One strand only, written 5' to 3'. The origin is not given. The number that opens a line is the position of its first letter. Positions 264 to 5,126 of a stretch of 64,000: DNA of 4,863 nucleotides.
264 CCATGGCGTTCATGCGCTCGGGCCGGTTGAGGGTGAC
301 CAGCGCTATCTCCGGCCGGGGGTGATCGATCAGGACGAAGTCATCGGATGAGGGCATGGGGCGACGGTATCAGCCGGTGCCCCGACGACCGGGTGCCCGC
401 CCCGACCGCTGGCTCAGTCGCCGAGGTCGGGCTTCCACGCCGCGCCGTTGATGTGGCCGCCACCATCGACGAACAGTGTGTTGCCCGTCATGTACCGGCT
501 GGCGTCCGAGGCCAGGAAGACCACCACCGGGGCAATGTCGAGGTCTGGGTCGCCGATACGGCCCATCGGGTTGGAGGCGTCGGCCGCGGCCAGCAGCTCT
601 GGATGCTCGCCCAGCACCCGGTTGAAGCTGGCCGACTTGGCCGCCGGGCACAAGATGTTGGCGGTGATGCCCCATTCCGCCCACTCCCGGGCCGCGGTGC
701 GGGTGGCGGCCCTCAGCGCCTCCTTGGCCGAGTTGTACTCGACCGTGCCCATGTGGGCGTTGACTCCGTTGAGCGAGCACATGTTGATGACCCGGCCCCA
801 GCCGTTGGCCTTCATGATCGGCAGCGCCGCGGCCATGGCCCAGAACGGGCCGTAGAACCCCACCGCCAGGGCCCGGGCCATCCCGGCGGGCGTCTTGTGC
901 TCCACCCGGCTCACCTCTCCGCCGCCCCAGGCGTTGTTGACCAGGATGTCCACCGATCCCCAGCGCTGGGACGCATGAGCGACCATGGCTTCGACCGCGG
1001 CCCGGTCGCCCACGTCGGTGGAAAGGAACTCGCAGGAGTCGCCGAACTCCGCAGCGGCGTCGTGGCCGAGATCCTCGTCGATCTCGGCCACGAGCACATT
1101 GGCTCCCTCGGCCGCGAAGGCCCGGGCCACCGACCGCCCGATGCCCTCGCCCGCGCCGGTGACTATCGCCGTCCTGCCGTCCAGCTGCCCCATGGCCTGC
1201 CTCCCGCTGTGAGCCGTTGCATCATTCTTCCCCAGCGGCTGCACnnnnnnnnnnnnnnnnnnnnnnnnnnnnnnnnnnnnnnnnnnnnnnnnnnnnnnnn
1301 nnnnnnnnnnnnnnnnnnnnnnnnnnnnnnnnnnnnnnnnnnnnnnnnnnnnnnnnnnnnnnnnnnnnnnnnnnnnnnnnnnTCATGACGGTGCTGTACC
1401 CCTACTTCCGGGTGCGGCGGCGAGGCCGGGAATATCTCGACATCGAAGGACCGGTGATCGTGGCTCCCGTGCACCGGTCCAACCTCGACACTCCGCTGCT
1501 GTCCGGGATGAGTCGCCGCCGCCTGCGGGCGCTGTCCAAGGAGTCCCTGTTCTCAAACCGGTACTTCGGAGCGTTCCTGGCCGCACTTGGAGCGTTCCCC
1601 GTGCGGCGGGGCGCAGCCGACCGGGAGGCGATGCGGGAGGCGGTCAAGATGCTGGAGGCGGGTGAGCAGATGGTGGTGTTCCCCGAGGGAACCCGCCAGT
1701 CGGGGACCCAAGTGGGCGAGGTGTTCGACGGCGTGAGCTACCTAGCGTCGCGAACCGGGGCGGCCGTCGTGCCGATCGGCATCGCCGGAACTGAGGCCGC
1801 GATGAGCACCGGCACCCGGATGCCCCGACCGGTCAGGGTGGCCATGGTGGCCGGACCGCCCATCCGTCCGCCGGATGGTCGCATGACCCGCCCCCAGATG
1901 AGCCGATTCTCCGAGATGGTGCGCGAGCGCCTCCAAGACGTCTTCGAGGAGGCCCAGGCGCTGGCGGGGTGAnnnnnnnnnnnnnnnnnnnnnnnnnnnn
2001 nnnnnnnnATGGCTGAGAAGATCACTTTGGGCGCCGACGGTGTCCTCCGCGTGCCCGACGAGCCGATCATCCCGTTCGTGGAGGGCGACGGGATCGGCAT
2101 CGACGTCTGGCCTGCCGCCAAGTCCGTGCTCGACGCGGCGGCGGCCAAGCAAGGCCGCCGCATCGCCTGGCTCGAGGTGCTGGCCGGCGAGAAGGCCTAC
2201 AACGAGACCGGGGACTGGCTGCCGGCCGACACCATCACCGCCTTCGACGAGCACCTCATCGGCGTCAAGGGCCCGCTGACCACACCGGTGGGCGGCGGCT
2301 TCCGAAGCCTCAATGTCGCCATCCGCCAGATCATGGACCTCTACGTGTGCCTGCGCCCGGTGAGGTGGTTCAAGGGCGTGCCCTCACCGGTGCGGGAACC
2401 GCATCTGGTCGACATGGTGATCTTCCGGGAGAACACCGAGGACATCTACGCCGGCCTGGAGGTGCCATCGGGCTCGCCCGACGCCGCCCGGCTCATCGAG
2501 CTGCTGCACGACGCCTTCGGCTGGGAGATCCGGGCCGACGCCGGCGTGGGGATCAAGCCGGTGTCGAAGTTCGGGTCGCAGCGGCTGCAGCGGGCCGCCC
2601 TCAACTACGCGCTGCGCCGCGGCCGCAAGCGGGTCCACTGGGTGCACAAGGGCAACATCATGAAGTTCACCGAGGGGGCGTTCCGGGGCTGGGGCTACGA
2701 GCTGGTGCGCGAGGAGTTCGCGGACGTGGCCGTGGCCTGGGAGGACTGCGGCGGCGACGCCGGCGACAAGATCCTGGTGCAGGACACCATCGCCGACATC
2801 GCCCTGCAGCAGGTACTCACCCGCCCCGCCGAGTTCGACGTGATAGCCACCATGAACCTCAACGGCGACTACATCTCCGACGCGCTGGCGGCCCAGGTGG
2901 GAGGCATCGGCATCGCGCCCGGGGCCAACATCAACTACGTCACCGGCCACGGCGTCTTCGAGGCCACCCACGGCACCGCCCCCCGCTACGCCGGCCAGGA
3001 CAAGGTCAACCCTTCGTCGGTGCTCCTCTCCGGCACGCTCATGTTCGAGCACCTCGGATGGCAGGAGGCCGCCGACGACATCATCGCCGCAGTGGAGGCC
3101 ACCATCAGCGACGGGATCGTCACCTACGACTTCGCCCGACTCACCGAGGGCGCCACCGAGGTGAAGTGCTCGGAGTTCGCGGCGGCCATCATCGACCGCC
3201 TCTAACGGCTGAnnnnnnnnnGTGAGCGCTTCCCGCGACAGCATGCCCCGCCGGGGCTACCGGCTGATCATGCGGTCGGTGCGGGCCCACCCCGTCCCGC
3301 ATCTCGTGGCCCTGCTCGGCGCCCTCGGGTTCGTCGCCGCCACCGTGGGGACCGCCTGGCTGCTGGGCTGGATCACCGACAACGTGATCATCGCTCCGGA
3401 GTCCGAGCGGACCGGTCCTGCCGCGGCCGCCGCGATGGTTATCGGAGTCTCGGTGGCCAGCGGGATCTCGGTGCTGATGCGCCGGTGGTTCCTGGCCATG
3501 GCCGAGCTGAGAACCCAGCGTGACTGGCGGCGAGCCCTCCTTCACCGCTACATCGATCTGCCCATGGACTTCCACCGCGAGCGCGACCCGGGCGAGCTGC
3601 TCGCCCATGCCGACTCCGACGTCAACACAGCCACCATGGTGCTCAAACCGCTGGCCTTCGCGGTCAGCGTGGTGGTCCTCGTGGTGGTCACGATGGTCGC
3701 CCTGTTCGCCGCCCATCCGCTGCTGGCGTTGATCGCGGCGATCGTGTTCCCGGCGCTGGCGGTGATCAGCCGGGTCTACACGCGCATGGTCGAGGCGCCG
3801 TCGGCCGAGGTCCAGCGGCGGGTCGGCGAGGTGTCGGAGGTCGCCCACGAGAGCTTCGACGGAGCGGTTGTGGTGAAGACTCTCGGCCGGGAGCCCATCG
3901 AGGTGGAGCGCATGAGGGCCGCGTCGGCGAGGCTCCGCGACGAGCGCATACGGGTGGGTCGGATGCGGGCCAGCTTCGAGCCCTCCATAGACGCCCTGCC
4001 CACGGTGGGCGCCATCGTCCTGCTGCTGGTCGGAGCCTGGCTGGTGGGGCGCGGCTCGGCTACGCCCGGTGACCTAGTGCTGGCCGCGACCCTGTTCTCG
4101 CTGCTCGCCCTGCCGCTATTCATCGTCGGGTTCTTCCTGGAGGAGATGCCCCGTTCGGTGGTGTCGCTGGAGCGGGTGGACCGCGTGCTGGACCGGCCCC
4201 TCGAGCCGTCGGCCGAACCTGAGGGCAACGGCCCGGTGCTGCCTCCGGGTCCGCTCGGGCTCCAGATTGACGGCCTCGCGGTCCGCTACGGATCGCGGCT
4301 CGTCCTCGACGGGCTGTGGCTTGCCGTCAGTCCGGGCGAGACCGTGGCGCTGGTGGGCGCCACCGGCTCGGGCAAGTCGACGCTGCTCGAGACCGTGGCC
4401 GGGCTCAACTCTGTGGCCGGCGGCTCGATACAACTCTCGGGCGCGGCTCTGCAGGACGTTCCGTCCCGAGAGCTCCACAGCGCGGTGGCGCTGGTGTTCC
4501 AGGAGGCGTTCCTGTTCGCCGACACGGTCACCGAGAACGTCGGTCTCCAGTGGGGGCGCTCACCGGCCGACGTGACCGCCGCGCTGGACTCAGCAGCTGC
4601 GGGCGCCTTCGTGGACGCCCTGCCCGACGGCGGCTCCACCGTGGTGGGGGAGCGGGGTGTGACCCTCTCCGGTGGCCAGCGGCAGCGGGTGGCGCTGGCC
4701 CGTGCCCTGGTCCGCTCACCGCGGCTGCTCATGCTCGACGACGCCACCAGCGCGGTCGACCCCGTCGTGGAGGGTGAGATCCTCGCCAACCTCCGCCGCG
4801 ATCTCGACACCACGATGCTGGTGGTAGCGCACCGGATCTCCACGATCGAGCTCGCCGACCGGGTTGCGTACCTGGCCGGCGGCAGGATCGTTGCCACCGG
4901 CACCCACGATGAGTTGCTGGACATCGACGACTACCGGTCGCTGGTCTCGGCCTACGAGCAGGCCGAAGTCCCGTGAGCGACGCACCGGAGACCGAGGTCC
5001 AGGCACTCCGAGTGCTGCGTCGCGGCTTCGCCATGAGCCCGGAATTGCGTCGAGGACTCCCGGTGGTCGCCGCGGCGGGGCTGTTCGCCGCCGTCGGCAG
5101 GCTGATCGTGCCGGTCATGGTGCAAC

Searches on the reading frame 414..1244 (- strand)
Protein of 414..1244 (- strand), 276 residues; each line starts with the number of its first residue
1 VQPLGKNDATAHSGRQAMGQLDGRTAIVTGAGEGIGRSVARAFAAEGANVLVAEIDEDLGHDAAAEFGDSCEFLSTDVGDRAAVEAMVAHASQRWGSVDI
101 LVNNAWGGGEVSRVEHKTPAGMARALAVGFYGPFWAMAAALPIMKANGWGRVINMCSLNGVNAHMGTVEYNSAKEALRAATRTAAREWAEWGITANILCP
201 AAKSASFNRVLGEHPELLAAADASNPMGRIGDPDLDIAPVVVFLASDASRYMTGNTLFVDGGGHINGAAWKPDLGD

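Call 77: search_protein_families(library=pfam, proteins=[window:414-1244:-], max_evalue=0.00001)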
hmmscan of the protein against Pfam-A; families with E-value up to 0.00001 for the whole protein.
window:414-1244:- (276 aa): 3 families
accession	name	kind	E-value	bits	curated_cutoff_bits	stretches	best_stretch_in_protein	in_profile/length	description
PF13561.12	adh_short_C2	-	9.3e-53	179.7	27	1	30-264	1-236/236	Enoyl-(Acyl carrier protein) reductase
PF00106.31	adh_short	-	6.1e-44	150.3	26.6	1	25-206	2-185/195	short chain dehydrogenase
PF08659.16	KR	-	6.3e-07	29.9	22.6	1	25-183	2-162/180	KR domain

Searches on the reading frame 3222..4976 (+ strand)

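Call 77: search_protein_families(library=pfam, proteins=[window:3222-4976:+], max_evalue=0.00001)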
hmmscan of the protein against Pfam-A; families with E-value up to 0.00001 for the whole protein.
window:3222-4976:+ (584 aa): 2 families
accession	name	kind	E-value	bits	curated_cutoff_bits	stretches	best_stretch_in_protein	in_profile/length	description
PF00664.28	ABC_membrane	-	3.1e-34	119.3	28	1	39-296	13-271/274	ABC transporter transmembrane region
PF00005.33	ABC_tran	-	5.4e-29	102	25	1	363-510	2-137/137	ABC transporter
